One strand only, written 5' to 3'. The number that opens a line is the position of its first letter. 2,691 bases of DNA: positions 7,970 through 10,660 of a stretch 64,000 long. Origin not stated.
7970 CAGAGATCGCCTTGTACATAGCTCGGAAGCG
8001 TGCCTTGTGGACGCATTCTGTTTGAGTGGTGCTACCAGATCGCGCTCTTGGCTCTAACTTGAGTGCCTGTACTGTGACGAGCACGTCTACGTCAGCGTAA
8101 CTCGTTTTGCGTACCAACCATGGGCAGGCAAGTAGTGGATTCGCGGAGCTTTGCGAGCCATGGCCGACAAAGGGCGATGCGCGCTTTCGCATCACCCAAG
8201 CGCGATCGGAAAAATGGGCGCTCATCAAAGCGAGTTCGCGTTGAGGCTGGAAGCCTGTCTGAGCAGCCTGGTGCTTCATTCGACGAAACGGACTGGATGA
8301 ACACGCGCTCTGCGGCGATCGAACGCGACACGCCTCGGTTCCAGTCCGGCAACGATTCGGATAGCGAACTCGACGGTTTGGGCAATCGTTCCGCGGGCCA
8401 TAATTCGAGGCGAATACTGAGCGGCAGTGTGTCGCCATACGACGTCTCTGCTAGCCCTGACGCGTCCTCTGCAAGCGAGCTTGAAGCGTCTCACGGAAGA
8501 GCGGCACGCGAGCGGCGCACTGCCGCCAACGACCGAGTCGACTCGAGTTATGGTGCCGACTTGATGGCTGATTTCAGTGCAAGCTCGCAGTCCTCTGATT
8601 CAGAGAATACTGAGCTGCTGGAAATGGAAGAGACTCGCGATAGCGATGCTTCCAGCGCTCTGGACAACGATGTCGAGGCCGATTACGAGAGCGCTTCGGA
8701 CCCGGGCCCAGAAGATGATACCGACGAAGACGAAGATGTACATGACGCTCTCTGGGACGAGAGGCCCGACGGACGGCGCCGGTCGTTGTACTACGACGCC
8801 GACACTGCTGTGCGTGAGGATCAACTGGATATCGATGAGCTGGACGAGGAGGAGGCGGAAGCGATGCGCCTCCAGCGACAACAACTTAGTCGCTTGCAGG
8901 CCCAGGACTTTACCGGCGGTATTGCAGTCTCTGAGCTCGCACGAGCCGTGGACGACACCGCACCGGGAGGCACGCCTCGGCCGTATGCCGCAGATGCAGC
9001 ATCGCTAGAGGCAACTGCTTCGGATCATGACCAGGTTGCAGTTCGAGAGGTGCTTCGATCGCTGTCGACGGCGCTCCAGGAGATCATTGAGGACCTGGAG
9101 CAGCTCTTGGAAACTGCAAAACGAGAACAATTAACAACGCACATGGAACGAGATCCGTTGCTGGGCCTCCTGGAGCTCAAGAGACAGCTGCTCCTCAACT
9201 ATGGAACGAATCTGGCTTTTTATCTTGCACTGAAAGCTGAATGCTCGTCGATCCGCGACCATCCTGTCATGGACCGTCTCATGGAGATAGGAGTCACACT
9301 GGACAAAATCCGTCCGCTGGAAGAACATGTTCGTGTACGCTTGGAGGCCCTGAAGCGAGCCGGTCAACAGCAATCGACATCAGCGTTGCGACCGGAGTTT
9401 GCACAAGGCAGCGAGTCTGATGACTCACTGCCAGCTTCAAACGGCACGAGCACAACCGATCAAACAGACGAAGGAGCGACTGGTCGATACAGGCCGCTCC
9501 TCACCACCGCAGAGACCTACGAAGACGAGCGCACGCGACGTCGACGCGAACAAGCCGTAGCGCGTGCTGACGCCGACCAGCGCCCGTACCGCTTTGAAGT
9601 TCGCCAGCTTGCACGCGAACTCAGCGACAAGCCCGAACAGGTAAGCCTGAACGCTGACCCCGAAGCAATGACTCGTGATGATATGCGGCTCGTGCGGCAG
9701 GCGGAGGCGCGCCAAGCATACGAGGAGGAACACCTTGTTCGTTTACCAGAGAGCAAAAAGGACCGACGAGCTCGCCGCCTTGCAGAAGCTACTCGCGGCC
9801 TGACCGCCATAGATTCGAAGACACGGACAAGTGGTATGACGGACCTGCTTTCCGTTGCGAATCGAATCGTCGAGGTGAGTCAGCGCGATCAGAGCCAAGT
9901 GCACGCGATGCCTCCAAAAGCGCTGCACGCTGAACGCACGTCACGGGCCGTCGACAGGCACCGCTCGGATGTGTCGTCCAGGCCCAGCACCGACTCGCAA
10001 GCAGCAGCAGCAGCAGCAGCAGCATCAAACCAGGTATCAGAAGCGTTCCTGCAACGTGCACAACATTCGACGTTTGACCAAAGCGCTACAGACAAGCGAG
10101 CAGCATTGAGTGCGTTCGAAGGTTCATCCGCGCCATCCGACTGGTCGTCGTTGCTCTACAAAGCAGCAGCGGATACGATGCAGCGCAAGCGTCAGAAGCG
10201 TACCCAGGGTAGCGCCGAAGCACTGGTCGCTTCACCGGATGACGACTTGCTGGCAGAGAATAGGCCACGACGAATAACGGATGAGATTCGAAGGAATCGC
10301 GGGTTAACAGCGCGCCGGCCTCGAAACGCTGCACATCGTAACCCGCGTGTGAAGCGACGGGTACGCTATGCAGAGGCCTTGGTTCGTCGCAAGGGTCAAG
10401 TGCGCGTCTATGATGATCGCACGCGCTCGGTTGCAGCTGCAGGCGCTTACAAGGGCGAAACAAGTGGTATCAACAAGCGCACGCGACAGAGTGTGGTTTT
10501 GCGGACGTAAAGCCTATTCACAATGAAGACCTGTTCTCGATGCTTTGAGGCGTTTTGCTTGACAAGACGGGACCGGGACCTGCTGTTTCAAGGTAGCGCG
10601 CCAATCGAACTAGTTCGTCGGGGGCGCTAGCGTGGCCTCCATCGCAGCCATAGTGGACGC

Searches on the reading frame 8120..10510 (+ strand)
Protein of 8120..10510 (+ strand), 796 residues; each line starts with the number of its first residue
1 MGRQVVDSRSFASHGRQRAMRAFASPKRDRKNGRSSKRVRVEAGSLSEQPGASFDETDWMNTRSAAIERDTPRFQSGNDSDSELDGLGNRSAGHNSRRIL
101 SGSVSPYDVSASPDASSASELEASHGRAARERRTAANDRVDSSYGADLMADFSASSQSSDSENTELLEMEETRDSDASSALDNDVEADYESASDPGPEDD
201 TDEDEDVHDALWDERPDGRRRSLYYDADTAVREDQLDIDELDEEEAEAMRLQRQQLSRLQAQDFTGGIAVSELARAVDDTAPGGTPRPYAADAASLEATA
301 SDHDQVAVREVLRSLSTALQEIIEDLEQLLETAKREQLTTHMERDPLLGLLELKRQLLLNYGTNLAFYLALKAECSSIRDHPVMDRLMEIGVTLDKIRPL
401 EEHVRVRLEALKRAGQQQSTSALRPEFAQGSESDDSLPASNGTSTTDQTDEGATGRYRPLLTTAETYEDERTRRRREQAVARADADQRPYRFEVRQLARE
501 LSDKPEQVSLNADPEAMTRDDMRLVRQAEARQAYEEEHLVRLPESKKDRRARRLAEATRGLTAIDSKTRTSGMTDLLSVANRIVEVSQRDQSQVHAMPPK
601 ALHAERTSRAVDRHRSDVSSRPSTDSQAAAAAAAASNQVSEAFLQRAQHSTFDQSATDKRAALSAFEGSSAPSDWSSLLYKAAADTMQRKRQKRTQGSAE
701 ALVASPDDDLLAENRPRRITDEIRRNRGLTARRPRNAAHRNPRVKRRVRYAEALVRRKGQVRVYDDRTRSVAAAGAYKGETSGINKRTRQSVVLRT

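Call 62: search_protein_families(library=pfam, proteins=[window:8120-10510:+], max_evalue=0.00001)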
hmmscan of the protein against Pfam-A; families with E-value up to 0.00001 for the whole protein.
window:8120-10510:+ (796 aa): 2 families
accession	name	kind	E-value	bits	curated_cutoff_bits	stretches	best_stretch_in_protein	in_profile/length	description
PF09368.15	Sas10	-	3.6e-16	59.9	25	1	714-792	2-72/74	Sas10 C-terminal domain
PF04000.20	Sas10_Utp3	-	9.3e-14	52.2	30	1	312-396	1-87/87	Sas10/Utp3/C1D family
